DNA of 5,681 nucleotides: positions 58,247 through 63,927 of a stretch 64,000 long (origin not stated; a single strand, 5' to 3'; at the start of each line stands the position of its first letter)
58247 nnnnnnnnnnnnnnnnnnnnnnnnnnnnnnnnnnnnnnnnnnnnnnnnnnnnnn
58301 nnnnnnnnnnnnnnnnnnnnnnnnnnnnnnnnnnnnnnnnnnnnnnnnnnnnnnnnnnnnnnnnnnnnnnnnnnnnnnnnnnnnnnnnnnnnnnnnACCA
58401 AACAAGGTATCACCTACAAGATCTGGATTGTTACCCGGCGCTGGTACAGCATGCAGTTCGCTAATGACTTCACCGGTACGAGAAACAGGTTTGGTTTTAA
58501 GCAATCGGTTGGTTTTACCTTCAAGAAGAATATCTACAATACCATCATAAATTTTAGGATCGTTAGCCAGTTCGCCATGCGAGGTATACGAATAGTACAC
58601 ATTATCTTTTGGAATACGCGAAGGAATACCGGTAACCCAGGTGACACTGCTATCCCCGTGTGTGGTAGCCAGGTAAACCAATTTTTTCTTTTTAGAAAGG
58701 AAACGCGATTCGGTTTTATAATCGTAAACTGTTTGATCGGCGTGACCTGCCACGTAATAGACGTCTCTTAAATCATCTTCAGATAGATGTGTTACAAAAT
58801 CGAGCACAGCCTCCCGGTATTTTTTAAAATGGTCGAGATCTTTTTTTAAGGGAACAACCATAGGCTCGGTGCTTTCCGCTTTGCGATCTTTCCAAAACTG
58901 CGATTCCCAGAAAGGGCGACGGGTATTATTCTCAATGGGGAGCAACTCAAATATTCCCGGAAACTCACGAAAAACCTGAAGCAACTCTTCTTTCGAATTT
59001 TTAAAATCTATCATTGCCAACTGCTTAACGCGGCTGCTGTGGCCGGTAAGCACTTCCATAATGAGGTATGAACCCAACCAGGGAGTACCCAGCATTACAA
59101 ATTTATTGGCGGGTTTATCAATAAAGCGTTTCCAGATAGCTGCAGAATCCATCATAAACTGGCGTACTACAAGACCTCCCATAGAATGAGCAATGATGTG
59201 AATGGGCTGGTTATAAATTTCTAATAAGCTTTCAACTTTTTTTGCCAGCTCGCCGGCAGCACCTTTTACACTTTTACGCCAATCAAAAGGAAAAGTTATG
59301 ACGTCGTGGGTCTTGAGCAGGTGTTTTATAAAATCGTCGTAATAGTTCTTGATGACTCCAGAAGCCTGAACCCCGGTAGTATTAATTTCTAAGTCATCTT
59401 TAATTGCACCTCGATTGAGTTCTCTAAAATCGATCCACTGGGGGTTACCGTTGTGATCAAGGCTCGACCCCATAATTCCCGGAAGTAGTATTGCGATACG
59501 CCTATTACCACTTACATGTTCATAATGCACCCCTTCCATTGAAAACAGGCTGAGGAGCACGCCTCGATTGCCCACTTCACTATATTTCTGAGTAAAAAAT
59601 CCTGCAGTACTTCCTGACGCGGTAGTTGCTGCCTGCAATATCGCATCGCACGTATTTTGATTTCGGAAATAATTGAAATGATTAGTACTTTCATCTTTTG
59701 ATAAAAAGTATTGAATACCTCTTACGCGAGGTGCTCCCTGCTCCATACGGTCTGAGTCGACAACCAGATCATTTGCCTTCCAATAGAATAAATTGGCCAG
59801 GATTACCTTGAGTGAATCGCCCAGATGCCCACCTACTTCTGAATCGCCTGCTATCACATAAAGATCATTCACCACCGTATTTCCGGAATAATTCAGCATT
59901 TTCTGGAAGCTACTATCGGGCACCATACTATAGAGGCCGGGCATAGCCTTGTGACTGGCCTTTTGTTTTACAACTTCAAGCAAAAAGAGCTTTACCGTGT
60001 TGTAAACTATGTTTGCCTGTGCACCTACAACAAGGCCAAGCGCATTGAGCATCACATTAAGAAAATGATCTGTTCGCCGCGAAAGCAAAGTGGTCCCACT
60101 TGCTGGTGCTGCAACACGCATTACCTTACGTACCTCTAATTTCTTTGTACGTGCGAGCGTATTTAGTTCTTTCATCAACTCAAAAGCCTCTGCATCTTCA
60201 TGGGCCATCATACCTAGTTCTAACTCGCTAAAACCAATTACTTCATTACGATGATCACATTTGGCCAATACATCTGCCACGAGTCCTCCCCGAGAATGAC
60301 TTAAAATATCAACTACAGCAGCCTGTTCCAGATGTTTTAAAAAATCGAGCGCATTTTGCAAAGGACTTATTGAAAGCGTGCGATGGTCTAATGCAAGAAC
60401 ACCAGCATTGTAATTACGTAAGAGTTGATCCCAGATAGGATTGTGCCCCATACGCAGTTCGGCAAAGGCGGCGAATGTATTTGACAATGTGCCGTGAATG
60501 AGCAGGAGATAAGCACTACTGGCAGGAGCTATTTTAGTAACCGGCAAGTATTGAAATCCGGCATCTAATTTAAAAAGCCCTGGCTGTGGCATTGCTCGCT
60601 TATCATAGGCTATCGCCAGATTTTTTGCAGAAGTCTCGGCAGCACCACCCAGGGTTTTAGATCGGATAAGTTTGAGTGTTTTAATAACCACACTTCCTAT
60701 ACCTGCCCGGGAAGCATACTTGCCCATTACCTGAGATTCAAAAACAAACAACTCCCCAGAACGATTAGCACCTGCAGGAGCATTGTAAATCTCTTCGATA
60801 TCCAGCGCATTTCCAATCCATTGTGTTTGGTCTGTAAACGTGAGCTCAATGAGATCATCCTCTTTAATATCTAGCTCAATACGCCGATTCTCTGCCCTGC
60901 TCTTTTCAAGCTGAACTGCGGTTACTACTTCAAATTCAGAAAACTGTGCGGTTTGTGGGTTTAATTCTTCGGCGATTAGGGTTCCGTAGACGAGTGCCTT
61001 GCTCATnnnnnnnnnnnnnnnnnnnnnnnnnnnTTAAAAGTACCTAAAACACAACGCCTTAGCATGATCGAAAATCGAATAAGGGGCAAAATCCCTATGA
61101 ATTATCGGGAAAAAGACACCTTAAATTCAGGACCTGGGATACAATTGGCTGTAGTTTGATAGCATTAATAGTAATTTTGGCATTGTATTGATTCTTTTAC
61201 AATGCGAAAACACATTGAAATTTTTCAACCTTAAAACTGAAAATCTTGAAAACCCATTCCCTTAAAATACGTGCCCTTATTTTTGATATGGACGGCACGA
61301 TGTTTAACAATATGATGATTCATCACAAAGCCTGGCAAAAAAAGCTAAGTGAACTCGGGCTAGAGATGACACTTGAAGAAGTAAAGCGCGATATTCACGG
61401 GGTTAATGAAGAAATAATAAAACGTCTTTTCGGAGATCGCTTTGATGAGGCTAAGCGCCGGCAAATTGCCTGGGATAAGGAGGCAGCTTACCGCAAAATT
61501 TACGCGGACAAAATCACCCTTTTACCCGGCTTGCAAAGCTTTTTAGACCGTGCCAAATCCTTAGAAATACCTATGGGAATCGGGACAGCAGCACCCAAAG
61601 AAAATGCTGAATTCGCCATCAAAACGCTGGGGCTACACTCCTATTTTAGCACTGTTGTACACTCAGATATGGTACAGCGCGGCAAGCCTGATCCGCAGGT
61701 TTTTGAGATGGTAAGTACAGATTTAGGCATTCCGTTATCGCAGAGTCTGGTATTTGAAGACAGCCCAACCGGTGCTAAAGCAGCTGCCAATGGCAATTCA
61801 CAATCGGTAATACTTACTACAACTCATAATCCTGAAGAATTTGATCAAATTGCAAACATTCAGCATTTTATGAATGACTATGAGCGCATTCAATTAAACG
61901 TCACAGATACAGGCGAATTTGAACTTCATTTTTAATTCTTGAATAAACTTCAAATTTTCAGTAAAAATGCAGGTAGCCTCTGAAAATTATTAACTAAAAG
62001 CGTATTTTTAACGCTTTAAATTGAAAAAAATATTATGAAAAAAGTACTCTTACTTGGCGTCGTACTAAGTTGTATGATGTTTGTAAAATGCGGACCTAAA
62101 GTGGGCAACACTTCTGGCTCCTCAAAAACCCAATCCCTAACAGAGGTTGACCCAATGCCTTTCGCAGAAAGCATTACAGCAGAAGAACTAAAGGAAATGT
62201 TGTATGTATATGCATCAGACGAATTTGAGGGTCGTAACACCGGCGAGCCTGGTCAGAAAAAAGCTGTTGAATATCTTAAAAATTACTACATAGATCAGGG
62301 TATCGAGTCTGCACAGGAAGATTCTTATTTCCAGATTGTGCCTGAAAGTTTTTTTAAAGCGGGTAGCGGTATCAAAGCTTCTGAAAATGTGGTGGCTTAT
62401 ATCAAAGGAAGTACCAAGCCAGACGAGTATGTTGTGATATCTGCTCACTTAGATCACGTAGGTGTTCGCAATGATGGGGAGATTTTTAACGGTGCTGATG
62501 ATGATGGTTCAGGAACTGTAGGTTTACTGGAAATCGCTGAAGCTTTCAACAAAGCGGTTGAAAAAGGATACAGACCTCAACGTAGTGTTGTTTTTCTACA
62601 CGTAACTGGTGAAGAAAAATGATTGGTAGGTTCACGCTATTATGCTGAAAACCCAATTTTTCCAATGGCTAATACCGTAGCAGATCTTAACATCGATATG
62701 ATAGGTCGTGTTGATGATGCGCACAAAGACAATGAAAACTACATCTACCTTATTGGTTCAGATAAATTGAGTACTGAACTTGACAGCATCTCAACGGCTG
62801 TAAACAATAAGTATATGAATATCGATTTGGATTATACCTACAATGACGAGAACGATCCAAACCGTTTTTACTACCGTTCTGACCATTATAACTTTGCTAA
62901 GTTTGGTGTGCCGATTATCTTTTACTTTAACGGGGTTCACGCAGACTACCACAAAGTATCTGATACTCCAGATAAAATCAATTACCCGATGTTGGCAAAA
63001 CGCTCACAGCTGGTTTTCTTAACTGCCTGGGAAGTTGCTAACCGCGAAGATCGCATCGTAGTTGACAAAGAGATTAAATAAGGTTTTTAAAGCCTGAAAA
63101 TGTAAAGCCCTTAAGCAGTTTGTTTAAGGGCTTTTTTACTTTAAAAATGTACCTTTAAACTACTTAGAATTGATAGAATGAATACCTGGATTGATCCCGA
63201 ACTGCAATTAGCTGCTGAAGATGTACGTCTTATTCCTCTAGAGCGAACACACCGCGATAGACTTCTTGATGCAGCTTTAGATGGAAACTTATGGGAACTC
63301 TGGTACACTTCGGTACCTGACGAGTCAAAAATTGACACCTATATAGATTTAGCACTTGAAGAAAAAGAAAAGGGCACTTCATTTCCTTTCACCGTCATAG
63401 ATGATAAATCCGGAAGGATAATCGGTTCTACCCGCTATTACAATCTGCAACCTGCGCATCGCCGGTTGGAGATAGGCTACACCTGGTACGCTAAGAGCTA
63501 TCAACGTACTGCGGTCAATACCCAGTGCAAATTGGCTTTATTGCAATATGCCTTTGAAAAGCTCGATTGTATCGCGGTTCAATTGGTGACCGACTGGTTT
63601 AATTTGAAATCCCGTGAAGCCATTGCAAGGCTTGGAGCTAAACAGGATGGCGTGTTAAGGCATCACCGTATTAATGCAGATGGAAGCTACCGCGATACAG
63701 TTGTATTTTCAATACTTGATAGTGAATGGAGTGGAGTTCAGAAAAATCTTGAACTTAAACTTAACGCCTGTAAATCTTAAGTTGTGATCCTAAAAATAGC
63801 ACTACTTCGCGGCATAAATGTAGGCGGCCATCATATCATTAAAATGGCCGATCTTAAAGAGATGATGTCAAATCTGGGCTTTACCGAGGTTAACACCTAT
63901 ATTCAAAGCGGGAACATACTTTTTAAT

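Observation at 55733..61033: Single-gene double-lipase / macro-like / caspase-like (CHAT) protein: candidate self-contained protease-activated signalling or defence system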

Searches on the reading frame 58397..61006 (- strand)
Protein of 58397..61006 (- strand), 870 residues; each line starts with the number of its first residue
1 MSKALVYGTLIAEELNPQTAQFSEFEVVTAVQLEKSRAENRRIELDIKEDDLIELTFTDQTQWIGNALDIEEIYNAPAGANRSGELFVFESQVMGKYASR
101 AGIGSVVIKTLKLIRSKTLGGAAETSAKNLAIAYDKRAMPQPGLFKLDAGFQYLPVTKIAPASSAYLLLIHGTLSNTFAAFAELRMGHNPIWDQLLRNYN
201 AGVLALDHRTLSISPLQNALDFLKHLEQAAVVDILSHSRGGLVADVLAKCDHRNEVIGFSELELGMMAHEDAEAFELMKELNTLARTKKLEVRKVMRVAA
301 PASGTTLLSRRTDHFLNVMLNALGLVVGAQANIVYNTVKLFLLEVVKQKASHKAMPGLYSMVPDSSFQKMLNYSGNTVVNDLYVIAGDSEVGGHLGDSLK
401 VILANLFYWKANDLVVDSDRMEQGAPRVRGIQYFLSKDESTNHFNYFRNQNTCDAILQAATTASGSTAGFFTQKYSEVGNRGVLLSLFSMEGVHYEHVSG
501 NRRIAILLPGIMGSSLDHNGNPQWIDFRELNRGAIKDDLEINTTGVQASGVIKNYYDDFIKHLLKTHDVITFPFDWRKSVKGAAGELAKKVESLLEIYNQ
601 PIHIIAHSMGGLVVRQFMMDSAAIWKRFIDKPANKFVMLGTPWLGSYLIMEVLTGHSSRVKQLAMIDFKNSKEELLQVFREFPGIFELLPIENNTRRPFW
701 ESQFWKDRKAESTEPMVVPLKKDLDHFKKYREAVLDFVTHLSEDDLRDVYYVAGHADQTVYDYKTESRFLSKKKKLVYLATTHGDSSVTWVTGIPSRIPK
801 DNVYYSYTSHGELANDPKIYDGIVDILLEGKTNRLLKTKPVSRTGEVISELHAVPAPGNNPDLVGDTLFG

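Call 43: predict_structure(alignment_id=A2)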
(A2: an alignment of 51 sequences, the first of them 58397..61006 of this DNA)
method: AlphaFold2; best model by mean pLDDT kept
length: 870 residues; sequences in the alignment: 51
mean_pLDDT: 85.7   pTM: 0.85
mean pLDDT of the five models: 85.7, 84.7, 84.1, 81.1, 79.2
residues with pLDDT >= 90: 462; 70-90: 295; 50-70: 70; < 50: 43
segments of 3 or more residues with pLDDT < 50: 14-21, 77-84, 98-102, 391-394, 477-489
pLDDT, mean of each block of 10 residues (from residue 1): 81 51 73 65 83 86 82 59 62 63 70 76 67 89 94 91 93 90 81 94 96 96 93 96 97 95 88 95 96 96 83 85 71 76 81 87 90 87 88 61 70 85 89 89 87 95 89 65 41 91 96 92 83 90 93 93 97 96 98 95 98 98 95 95 95 90 87 92 95 87 93 85 95 95 94 93 71 74 93 95 96 94 97 95 63 71 76
secondary structure, 60 per line:
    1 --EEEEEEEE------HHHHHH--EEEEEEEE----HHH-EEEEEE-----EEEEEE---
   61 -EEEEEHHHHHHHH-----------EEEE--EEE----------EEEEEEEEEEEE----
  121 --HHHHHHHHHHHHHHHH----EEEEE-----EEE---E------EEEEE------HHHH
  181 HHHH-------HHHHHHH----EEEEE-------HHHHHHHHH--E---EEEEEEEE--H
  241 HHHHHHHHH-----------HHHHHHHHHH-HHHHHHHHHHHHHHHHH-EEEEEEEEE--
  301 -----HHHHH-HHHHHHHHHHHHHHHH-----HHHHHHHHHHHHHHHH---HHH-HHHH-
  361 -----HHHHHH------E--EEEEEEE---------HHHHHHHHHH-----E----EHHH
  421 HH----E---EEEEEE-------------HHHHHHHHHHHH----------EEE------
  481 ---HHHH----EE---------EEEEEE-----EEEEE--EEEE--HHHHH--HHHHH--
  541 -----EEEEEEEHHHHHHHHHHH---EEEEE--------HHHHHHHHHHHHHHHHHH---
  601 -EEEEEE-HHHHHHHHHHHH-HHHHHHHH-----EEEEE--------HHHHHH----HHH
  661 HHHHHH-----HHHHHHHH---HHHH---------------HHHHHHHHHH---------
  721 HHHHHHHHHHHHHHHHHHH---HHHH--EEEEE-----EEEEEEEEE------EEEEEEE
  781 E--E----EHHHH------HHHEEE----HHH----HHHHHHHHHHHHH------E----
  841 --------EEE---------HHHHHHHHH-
elements in order (helices of 4 or more, strands of 3 or more residues): E3-10 H17-22 E25-32 E41-46 E52-57 E62-66 H67-74 E86-89 E92-94 E105-116 H123-138 E143-147 E153-155 E166-170 H177-184 H192-198 E203-207 H215-223 E230-237 H240-249 H261-270 H272-288 E290-298 H306-310 H312-327 H333-348 H356-359 H366-371 E381-387 H397-406 H418-422 E431-436 H450-461 E472-474 H484-487 E503-508 E514-518 E521-524 H527-531 H534-538 E546-552 H553-563 E567-571 H580-597 E602-607 H609-620 H622-629 E635-639 H648-653 H658-666 H672-679 H683-686 H702-711 H721-739 H743-746 E749-753 E759-767 E774-781 H790-793 E803-805 H817-829 E849-851 H861-869

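Call 47: fold_search(model_id=the predicted structure, library=pdb)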
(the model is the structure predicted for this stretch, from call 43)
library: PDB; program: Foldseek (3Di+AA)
matches with E <= 10: 779; with E <= 0.001: 95
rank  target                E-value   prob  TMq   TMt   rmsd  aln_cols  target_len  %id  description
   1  4x92                  4.5e-11  1.00  0.27  0.57   7.7       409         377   18  Crystal structure of Lysosomal Phospholipase A2-S165A (released 2015-03-11)
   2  4x90_A                4.3e-10  1.00  0.27  0.56   7.2       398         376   19  Crystal structure of Lysosomal Phospholipase A2 (released 2015-03-11)
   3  4x96_A                7.4e-10  1.00  0.25  0.54   8.9       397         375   19  Low resolution crystal structure of Lecithin:Cholesterol Acyltransferase (LCAT; residues 21-397) (released 2015-03-25)
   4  4x95_A                8.7e-10  1.00  0.26  0.55   7.6       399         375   18  Crystal structure of fully glycosylated Lysosomal Phospholipase A2 in complex with methyl arachidonyl fluorophosphonat (released 2015-03-25)
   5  4x97_A                1.3e-09  1.00  0.26  0.54   7.7       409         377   17  Crystal structure of Lysosomal Phospholipase A2 in complex with methyl arachidonyl fluorophosphonate (MAFP) (released 2015-03-11)
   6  5txf_A                5.7e-09  1.00  0.26  0.53   8.1       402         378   19  Crystal structure of Lecithin:cholesterol acyltransferase (LCAT) in a closed conformation (released 2017-10-25)
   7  6mvd_A                1.0e-08  1.00  0.25  0.54   7.6       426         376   18  Crystal structure of Lecithin:cholesterol acyltransferase (LCAT) in complex with isopropyl dodec-11-enylfluorophosphon (released 2018-12-05)
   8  4xx1_A                6.4e-08  1.00  0.25  0.52   8.1       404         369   19  Low resolution structure of LCAT in complex with Fab1 (released 2015-07-29)
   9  5bv7_A                7.1e-08  1.00  0.25  0.52  10.0       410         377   18  Crystal structure of human LCAT (L4F, N5D) in complex with Fab of an agonistic antibody (released 2015-12-16)
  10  4xwg_A                1.4e-07  1.00  0.25  0.52   7.3       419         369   18  Crystal Structure of LCAT (C31Y) in complex with Fab1 (released 2015-07-29)
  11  6mvd_B                1.8e-07  1.00  0.24  0.51   9.1       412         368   19  Crystal structure of Lecithin:cholesterol acyltransferase (LCAT) in complex with isopropyl dodec-11-enylfluorophosphon (released 2018-12-05)
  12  5ce5                  6.5e-07  1.00  0.22  0.43   8.5       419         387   15  Probing the roles of two tryptophans surrounding the unique zinc coordination site in lipase family I.5 (released 2015-12-02)
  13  4x71                  1.0e-06  1.00  0.24  0.49   7.1       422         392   14  Crystal Structure of lipase from Geobacillus stearothermophilus T6 methanol stable variant A269T (released 2015-06-10)
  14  3umj_A                1.3e-06  1.00  0.23  0.47   7.2       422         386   14  Crystal Structure of D311E Lipase (released 2012-02-22)
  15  4x7b                  1.4e-06  1.00  0.25  0.49   6.6       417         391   14  Crystal Structure of lipase from Geobacillus stearothermophilus T6 methanol stable variant H86Y/A269T (released 2015-06-10)
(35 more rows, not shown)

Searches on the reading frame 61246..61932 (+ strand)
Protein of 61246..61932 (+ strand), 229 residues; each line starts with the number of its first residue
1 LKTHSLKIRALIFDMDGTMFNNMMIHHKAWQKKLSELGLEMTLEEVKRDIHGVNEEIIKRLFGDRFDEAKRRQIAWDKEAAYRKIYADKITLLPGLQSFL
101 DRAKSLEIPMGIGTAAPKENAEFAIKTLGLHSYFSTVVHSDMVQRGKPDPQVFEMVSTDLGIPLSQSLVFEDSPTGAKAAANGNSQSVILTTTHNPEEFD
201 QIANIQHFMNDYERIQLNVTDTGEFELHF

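Call 74: search_protein_families(library=pfam, proteins=[window:61246-61932:+], max_evalue=0.0001)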
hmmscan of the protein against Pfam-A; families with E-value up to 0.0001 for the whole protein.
window:61246-61932:+ (229 aa): 3 families
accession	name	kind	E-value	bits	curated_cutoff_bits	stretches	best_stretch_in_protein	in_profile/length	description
PF13419.12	HAD_2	-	1.7e-28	100.4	23.8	1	11-188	1-176/178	Haloacid dehalogenase-like hydrolase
PF00702.32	Hydrolase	-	2.6e-27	96.9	26.4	1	8-182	1-189/191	haloacid dehalogenase-like hydrolase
PF12710.13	HAD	-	7.4e-05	23.7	27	1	12-140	2-130/189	haloacid dehalogenase-like hydrolase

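Call 75: search_protein_families(library=padloc, proteins=[window:61246-61932:+], max_evalue=0.0001)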
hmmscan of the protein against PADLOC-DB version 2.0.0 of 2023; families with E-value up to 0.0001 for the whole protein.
window:61246-61932:+ (229 aa): 0 families

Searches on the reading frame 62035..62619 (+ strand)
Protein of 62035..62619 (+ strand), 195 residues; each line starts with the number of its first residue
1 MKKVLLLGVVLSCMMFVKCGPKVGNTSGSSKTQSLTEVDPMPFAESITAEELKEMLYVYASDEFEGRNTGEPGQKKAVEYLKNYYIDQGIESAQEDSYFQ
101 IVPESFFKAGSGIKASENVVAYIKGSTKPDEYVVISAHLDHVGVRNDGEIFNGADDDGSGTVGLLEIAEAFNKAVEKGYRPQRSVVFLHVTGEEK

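Call 74: search_protein_families(library=pfam, proteins=[window:62035-62619:+], max_evalue=0.0001)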
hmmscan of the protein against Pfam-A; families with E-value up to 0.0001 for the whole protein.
window:62035-62619:+ (195 aa): 1 family
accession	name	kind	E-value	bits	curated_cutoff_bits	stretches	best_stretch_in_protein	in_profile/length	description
PF04389.22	Peptidase_M28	-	1.7e-19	70.7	21.3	1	118-195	1-68/193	Peptidase family M28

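Call 75: search_protein_families(library=padloc, proteins=[window:62035-62619:+], max_evalue=0.0001)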
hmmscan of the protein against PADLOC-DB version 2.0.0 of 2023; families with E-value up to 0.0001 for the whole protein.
window:62035-62619:+ (195 aa): 0 families

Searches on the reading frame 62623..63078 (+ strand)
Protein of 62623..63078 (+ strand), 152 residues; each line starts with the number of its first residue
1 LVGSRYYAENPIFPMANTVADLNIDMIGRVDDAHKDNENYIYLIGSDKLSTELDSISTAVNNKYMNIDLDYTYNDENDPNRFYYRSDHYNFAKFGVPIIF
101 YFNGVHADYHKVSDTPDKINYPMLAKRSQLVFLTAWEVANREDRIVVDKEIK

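Call 74: search_protein_families(library=pfam, proteins=[window:62623-63078:+], max_evalue=0.0001)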
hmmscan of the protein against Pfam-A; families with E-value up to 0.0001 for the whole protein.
window:62623-63078:+ (152 aa): 1 family
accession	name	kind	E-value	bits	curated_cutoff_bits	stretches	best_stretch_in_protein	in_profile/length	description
PF04389.22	Peptidase_M28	-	7e-14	52.4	21.3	1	1-131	70-189/193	Peptidase family M28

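Call 75: search_protein_families(library=padloc, proteins=[window:62623-63078:+], max_evalue=0.0001)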
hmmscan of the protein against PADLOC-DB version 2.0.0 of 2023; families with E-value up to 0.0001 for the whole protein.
window:62623-63078:+ (152 aa): 0 families

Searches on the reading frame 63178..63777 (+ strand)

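Call 74: search_protein_families(library=pfam, proteins=[window:63178-63777:+], max_evalue=0.0001)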
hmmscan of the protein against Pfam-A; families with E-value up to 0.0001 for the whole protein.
window:63178-63777:+ (200 aa): 2 families
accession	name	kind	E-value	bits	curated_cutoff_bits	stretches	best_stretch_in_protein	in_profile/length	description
PF13302.13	Acetyltransf_3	-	1.3e-16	62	25.4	1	16-155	2-138/138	Acetyltransferase (GNAT) domain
PF00583.31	Acetyltransf_1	-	4.3e-07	30.7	20.7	1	45-153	15-115/116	Acetyltransferase (GNAT) family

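Call 75: search_protein_families(library=padloc, proteins=[window:63178-63777:+], max_evalue=0.0001)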
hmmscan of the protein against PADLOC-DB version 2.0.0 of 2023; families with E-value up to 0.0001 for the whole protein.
window:63178-63777:+ (200 aa): 0 families
